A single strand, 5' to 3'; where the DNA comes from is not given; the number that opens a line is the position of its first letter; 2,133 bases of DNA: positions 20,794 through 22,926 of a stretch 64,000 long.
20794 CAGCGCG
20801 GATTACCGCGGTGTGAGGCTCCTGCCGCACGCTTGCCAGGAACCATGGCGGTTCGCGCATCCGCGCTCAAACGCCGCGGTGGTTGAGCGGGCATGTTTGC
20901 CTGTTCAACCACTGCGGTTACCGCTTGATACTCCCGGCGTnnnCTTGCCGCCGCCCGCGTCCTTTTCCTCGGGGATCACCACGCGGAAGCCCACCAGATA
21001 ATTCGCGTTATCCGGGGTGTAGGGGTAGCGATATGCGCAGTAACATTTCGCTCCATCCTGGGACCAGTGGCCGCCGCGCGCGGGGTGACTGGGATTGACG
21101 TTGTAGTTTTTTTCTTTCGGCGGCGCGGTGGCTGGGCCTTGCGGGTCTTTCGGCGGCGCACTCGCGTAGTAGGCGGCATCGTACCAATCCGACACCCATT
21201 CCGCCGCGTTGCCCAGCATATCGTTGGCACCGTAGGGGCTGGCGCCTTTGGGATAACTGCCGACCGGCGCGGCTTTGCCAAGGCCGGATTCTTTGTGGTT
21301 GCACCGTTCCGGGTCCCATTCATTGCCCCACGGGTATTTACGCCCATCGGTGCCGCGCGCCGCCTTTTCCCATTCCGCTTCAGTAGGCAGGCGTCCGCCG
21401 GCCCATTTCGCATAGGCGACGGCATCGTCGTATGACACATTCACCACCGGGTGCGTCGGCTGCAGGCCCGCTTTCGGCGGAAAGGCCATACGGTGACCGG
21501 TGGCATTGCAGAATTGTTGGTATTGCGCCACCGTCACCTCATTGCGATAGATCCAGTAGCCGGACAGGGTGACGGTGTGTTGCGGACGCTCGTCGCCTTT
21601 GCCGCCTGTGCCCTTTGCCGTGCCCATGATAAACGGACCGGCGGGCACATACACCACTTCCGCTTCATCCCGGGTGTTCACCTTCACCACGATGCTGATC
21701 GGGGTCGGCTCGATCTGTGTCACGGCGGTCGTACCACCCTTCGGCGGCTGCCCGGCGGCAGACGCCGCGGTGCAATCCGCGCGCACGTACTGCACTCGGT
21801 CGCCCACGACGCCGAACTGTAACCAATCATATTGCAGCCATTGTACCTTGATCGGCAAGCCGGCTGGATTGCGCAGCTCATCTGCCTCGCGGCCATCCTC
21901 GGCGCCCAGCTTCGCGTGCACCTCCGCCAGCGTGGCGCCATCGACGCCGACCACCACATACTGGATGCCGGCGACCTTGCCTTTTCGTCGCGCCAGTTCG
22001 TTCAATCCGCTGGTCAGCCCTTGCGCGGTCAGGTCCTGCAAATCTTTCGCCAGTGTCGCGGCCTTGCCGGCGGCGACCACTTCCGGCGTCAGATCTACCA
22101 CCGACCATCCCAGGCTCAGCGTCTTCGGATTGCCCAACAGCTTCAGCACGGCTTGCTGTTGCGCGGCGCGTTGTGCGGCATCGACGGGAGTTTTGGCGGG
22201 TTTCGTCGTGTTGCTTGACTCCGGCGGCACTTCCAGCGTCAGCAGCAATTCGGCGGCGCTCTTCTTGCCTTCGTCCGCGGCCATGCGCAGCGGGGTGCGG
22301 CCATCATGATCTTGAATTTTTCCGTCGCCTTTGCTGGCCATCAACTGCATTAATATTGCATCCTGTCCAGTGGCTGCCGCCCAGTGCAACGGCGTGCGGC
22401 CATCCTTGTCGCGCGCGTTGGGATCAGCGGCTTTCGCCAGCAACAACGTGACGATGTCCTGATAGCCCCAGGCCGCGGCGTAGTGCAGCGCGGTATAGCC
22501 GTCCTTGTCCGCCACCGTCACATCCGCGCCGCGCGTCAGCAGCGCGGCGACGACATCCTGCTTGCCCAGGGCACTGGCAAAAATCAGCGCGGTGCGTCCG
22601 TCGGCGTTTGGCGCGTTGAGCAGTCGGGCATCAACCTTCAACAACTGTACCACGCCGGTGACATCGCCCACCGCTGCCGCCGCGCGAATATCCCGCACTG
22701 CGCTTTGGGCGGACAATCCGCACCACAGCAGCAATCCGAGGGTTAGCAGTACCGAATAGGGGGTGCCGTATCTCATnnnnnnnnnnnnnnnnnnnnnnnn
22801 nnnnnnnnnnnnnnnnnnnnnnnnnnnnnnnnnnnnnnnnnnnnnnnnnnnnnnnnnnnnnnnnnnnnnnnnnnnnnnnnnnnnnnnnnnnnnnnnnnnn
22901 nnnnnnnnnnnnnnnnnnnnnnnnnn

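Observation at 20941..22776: Secreted ankyrin-repeat / FGE-domain fusion protein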

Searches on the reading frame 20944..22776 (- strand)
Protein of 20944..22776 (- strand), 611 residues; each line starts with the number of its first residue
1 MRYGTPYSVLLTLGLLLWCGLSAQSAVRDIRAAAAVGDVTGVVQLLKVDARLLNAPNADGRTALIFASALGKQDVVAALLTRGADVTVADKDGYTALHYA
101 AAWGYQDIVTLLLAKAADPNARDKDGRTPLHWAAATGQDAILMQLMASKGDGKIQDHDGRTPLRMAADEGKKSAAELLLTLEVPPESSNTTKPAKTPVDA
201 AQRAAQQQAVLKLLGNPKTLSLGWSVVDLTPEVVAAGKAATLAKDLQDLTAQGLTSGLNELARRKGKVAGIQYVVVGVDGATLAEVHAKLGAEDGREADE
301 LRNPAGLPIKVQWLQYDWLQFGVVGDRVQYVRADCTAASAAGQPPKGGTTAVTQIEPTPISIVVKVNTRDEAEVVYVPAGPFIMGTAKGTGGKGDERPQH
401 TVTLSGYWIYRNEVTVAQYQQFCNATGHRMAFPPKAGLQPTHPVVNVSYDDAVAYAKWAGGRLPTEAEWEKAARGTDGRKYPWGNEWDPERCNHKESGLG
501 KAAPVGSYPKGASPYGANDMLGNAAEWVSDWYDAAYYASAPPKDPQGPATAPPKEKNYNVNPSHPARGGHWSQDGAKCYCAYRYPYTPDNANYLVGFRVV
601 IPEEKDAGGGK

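Call 4: search_protein_families(library=pfam, proteins=[window:20944-22776:-], max_evalue=0.1)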
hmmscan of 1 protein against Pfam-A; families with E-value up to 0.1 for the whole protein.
window:20944-22776:- (611 aa): 7 families
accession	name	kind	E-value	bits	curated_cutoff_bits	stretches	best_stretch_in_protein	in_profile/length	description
PF03781.23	FGE-sulfatase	-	1e-51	176.5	23.3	1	372-600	3-254/255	Sulfatase-modifying factor enzyme 1-like domain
PF12796.13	Ank_2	-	5.6e-29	101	27.3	2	33-123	4-90/90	Ankyrin repeats (3 copies)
PF00023.36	Ank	-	9.4e-27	92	21.1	3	92-124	1-33/33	Ankyrin repeat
PF13637.12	Ank_4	-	1.2e-20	73.5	22.7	2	97-138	1-42/50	Ankyrin repeats (many copies)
PF13606.12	Ank_3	-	1.1e-13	50.2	22.3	1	92-121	1-30/30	Ankyrin repeat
PF13857.12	Ank_5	-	8.9e-12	45.5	27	2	51-100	7-56/56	Ankyrin repeats (many copies)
PF24521.3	Ank_KRIT1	-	1.4e-06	28.5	80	1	28-83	20-69/149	KRIT1 ankyrin-repeats domain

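Call 5: search_protein_families(library=ncbifam, proteins=[window:20944-22776:-], max_evalue=0.1)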
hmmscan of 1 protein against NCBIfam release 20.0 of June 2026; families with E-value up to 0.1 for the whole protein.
window:20944-22776:- (611 aa): 18 families
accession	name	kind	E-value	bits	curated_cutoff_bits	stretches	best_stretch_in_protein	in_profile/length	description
TIGR03440.2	egtB_TIGR03440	equivalog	9.1e-24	84.3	360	2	435-599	267-412/413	ergothioneine biosynthesis protein EgtB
TIGR03525.2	GldK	equivalog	1e-22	81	350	2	460-601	255-405/408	T9SS ring complex lipoprotein PorK/GldK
NF041186.1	SenA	equivalog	3.4e-20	72.8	420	2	432-599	261-380/382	selenoneine synthase SenA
NF041931.2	MzaA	equivalog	4.5e-19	68.7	800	2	118-197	27-110/726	MZA anti-phage system associated sigma-70 family RNA polymerase sigma factor MzaA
NF043029.1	T4SS_AnkY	equivalog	1.3e-16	60.2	600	2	30-129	426-527/543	Dot/Icm T4SS effector AnkY/LegA9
NF051459.1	pyoverdine_PvdO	equivalog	3.8e-16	59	500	1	367-600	29-277/280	dihydropyoverdine dehydrogenase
NF043023.1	T4SS_AnkH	equivalog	2e-15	56.5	600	2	53-128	25-100/467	Dot/Icm T4SS effector AnkH/LegA3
NF043022.1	T4SS_AnkG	equivalog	2.1e-14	53.1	500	1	31-177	301-454/455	Dot/Icm T4SS effector AnkG/AnkZ/LegA7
NF043028.1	T4SS_AnkX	equivalog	8.1e-11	40.8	1400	2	33-100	555-622/938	Dot/Icm T4SS effector AnkN/AnkX/LegA8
TIGR02171.1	Fb_sc_TIGR02171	subfamily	6.5e-10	37.7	544.35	2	460-533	158-219/912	TIGR02171 family lipoprotein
NF043027.1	T4SS_AnkQ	equivalog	5.9e-06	25.2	700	1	61-129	328-400/496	Dot/Icm T4SS effector AnkQ/LegA10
TIGR04344.1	ovoA_Nterm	equivalog_domain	5.9e-05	22.1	400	1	442-600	296-444/444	5-histidylcysteine sulfoxide synthase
NF043021.1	T4SS_AnkF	equivalog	0.00022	19.7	1000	1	30-138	589-678/917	Dot/Icm T4SS effector AnkF/LegA14/Ceg31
NF043024.1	T4SS_AnkI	equivalog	0.00027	19.8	550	1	48-146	229-337/439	Dot/Icm T4SS effector AnkI/LegAS4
TIGR03524.1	GldJ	equivalog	0.0032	16.2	458.2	0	502-533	337-366/559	gliding motility lipoprotein GldJ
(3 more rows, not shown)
